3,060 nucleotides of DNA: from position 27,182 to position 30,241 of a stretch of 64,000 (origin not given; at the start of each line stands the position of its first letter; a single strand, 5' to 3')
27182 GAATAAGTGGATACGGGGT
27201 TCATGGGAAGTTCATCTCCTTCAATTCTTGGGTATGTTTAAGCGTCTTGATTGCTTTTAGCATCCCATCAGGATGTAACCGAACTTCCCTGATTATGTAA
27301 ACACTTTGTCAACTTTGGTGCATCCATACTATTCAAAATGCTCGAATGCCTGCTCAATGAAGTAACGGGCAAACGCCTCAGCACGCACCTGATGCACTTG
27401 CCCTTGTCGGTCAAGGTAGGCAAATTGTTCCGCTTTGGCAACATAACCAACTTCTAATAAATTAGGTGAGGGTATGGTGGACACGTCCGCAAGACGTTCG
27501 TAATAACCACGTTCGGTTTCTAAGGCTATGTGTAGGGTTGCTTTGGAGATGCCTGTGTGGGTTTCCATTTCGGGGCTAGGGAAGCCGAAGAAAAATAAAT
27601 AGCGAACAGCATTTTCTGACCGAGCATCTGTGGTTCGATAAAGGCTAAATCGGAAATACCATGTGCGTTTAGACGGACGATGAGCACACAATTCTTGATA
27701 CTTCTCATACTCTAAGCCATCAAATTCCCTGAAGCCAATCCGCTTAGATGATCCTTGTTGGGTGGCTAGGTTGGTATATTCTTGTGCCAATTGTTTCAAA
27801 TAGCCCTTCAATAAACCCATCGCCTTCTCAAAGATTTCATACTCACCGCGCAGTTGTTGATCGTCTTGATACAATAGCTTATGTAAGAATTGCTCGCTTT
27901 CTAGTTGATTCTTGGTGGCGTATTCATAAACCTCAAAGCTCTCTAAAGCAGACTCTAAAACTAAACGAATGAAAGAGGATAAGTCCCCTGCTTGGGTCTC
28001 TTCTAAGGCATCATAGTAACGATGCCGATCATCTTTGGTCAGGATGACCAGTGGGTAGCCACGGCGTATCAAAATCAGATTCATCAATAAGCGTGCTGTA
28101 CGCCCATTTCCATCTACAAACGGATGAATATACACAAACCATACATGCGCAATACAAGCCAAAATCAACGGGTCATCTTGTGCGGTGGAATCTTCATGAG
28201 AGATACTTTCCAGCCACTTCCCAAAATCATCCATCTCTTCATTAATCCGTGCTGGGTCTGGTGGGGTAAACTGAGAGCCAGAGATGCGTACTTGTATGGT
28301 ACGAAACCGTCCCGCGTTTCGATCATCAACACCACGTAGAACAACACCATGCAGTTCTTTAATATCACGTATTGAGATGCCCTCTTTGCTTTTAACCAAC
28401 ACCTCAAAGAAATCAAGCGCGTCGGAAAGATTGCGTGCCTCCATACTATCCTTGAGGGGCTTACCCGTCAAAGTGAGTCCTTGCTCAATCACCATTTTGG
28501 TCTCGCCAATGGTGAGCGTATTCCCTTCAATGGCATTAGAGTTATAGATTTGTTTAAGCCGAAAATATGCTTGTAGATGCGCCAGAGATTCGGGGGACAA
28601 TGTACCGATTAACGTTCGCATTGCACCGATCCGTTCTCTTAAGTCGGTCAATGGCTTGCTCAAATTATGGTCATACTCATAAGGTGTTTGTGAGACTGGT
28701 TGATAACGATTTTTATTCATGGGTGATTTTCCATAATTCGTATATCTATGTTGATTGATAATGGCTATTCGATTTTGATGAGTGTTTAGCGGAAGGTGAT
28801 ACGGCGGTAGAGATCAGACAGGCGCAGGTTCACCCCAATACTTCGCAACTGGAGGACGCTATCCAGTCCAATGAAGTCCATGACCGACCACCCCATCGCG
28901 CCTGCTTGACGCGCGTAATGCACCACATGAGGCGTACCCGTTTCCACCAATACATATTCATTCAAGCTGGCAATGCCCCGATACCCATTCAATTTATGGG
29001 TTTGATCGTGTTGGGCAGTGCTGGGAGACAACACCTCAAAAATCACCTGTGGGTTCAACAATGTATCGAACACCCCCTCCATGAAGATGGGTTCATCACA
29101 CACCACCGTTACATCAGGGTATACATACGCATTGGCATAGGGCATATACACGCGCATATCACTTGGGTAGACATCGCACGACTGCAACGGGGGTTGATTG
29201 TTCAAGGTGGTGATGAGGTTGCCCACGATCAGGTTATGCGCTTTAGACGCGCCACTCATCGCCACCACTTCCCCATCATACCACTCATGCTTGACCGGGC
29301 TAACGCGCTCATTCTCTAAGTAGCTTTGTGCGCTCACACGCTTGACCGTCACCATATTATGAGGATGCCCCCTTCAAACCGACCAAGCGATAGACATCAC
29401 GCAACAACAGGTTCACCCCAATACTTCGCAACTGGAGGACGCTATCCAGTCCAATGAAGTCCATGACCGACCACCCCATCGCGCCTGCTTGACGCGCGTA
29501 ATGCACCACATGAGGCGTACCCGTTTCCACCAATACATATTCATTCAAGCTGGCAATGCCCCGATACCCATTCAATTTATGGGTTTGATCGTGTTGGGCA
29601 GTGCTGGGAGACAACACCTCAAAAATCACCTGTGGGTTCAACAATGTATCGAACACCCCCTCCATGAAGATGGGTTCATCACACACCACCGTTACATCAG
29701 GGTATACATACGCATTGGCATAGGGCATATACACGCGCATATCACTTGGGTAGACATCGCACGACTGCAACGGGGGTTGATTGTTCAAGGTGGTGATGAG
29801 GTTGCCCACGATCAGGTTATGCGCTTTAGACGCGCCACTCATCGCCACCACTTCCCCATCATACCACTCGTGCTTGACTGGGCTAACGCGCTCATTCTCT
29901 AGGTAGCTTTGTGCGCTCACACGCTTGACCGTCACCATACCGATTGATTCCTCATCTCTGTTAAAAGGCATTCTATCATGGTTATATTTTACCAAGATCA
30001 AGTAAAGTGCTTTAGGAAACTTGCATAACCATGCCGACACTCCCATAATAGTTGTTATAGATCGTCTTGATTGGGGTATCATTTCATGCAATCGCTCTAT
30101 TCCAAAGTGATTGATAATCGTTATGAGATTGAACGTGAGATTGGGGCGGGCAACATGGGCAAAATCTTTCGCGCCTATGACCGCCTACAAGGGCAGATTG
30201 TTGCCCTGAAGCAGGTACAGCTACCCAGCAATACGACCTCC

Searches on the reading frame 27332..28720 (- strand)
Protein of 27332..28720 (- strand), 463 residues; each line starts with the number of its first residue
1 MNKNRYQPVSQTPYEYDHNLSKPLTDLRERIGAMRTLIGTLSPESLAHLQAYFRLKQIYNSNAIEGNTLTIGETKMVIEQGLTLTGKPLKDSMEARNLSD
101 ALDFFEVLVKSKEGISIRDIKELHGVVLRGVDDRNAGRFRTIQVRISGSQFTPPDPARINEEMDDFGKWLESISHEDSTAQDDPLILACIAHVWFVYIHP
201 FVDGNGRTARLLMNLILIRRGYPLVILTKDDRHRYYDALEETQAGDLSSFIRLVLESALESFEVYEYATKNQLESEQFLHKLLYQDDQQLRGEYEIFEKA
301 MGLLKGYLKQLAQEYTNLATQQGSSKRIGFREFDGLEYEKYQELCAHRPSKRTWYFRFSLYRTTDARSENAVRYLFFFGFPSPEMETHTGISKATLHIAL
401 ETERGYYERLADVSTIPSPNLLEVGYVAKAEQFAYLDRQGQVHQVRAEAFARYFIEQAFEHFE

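Call 54: search_protein_families(library=pfam, proteins=[window:27332-28720:-], max_evalue=0.001)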
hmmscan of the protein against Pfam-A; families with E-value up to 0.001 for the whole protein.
window:27332-28720:- (463 aa): 1 family
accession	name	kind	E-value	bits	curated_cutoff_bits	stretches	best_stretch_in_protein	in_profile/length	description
PF02661.23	Fic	-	2.5e-23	83.1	24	1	115-217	2-93/93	Fic/DOC family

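Call 55: search_protein_families(library=padloc, proteins=[window:27332-28720:-], max_evalue=0.001)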
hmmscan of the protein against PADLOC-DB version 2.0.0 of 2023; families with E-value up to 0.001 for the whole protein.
window:27332-28720:- (463 aa): 9 families
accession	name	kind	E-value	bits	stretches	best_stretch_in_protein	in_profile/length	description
PDLC03963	SoFic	-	1.6e-43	147.5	1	13-262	17-264/361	-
PDLC04840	PDC-S04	-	6.1e-32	109.2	1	56-264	14-221/227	-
PDLC04837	PDC-S04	-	4.2e-26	89.6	1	51-253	23-219/234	-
PDLC04836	PDC-S04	-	7.6e-26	88.8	1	52-263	24-231/244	-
PDLC04839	PDC-S04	-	4.4e-23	80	1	71-256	15-200/205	-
PDLC04966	PDC-S24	-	5.4e-15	53.2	1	114-222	231-341/497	-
PDLC04838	PDC-S04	-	1.2e-13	49.3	1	136-255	83-199/209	-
PDLC04841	PDC-S04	-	7.8e-09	33.6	1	92-259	116-268/292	-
PDLC04842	PDC-S04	-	2.5e-07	28.6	1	194-260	107-171/202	-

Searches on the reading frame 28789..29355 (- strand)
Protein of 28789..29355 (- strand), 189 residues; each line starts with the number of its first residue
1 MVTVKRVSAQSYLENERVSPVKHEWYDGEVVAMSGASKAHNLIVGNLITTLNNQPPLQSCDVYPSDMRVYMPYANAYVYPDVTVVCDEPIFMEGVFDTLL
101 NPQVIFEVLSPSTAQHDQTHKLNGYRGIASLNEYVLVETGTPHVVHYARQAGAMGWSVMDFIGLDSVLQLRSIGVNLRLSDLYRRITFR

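Call 54: search_protein_families(library=pfam, proteins=[window:28789-29355:-], max_evalue=0.001)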
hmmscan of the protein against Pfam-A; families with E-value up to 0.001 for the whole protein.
window:28789-29355:- (189 aa): 1 family
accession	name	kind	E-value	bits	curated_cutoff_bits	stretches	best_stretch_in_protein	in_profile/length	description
PF05685.18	Uma2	-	6e-27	94.6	27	1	13-170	5-160/172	Putative restriction endonuclease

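Call 55: search_protein_families(library=padloc, proteins=[window:28789-29355:-], max_evalue=0.001)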
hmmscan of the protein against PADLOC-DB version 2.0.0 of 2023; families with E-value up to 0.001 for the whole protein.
window:28789-29355:- (189 aa): 4 families
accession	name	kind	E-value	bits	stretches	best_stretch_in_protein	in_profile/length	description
PDLC04834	PDC-S03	-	9.3e-24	82.1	1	6-150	8-150/184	-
PDLC04832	PDC-S03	-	2.4e-23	80.8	1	5-151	7-154/188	-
PDLC04833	PDC-S03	-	2.5e-14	51.2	1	3-144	20-166/207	-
PDLC04835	PDC-S03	-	1.2e-06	26.3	1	4-138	6-145/207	-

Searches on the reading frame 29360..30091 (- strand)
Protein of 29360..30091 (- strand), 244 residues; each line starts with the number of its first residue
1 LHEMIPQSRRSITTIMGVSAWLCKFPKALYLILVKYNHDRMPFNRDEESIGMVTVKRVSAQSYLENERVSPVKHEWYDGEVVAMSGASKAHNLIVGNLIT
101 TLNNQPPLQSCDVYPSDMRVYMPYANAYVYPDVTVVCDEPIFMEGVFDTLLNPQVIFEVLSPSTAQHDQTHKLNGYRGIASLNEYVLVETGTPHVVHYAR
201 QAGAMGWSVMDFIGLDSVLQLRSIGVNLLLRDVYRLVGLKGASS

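Call 54: search_protein_families(library=pfam, proteins=[window:29360-30091:-], max_evalue=0.001)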
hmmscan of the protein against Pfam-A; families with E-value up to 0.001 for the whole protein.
window:29360-30091:- (244 aa): 1 family
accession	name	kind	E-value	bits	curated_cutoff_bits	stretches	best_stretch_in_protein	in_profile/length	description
PF05685.18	Uma2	-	1.8e-26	93.1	27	1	64-213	5-152/172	Putative restriction endonuclease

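Call 55: search_protein_families(library=padloc, proteins=[window:29360-30091:-], max_evalue=0.001)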
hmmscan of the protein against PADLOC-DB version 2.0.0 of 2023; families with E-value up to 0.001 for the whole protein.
window:29360-30091:- (244 aa): 4 families
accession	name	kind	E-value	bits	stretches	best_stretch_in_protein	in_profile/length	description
PDLC04834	PDC-S03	-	1.8e-23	81.2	1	56-200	7-149/184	-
PDLC04832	PDC-S03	-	4.7e-23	79.9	1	56-202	7-154/188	-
PDLC04833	PDC-S03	-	1e-14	52.5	1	48-195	12-166/207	-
PDLC04835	PDC-S03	-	2e-06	25.5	1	54-189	5-145/207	-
